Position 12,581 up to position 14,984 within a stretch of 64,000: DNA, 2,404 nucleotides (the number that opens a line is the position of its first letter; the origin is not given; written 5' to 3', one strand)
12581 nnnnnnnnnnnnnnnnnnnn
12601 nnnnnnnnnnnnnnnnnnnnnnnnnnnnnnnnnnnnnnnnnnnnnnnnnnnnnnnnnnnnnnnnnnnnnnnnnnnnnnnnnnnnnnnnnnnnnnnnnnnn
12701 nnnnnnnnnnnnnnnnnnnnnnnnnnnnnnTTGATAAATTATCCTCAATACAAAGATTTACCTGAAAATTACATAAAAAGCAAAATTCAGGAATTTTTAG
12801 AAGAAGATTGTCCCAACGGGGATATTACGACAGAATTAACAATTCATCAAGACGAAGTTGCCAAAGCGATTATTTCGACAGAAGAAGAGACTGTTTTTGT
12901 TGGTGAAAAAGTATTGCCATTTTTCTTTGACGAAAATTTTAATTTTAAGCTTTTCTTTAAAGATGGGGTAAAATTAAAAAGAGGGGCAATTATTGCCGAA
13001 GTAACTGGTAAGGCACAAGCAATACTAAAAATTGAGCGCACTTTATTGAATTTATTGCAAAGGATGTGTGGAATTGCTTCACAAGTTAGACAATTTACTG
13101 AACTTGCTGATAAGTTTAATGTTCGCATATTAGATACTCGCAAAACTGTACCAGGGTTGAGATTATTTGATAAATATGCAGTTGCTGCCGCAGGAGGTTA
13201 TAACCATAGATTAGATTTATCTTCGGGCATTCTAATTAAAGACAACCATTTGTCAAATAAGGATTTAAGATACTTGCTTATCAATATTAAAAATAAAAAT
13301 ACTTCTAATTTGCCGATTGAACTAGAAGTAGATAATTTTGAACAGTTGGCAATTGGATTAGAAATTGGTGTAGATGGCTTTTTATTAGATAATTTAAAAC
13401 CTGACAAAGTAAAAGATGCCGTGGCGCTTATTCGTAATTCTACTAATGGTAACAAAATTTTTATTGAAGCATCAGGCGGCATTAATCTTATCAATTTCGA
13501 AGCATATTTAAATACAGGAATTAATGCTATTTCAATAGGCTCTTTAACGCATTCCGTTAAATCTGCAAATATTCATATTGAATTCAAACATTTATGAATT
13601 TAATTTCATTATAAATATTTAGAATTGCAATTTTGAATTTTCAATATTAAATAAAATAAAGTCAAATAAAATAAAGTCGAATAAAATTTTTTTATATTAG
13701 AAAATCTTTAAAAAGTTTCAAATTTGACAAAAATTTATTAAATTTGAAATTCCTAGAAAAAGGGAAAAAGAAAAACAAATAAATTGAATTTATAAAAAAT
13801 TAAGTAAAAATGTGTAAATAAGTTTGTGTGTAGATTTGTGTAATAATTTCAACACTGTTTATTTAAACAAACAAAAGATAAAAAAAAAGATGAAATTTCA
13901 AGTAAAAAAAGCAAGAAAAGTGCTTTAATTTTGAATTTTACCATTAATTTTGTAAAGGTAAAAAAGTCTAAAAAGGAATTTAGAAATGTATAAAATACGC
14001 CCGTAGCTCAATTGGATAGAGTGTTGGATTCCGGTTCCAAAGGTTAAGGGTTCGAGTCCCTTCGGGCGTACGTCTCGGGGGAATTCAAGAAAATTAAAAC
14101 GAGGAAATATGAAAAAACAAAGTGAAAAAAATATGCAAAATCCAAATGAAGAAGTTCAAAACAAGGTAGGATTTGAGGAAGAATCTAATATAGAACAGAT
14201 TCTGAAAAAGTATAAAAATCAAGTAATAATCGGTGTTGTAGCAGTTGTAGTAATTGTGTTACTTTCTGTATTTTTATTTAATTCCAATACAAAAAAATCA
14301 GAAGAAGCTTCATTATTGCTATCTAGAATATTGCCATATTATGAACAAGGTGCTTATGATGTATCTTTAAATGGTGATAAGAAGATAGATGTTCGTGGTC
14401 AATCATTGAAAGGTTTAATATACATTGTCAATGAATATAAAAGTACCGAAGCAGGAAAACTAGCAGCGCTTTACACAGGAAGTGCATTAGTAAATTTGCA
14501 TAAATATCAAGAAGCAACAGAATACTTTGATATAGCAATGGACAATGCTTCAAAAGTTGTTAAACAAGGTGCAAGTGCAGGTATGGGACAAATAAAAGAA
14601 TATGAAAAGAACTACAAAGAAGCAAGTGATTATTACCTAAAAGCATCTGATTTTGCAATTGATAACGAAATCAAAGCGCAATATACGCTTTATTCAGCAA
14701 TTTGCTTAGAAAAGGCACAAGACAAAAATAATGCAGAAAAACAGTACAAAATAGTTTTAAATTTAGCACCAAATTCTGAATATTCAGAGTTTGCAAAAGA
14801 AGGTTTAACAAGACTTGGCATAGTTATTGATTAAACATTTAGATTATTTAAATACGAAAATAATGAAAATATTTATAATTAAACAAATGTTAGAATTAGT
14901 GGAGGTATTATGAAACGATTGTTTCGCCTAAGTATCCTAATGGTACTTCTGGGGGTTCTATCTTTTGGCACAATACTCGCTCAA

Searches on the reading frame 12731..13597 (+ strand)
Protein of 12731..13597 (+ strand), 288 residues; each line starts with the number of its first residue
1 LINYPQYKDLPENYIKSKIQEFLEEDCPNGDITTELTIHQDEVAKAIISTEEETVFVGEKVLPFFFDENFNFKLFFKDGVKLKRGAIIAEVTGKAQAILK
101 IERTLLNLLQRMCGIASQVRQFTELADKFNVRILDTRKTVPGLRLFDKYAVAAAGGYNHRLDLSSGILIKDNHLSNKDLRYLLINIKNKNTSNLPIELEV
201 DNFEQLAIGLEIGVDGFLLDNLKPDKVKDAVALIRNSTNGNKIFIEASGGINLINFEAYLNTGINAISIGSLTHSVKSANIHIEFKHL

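Call 3: search_protein_families(library=pfam, proteins=[window:12731-13597:+])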
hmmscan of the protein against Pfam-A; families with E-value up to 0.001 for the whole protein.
window:12731-13597:+ (288 aa): 2 families
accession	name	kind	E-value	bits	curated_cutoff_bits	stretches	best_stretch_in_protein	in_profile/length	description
PF01729.25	QRPTase_C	-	4.2e-46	157.2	23.1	1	115-283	1-168/169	Quinolinate phosphoribosyl transferase, C-terminal domain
PF02749.22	QRPTase_N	-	2.5e-18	66.5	27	1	31-113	1-82/82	Quinolinate phosphoribosyl transferase, N-terminal domain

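Call 4: search_protein_families(library=ncbifam, proteins=[window:12731-13597:+])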
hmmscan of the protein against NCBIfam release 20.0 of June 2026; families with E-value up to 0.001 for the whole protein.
window:12731-13597:+ (288 aa): 2 families
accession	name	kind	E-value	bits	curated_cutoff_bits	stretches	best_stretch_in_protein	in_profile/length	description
TIGR00078.1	nadC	equivalog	3.8e-76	255.9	198.4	1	19-283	2-267/269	carboxylating nicotinate-nucleotide diphosphorylase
TIGR01334.1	modD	hypoth_equivalog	6e-24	84.9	178.85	1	17-281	6-273/277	ModD protein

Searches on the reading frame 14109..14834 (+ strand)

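Call 3: search_protein_families(library=pfam, proteins=[window:14109-14834:+])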
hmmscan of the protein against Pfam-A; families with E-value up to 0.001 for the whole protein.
window:14109-14834:+ (241 aa): 2 families
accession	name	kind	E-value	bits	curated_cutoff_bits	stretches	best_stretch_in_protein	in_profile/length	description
PF09976.15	TPR_21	-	6.2e-06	26.5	25.5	1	33-173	5-133/193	Tetratricopeptide repeat-like domain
PF07719.23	TPR_2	-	0.00039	20.8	27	0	159-179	7-27/34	Tetratricopeptide repeat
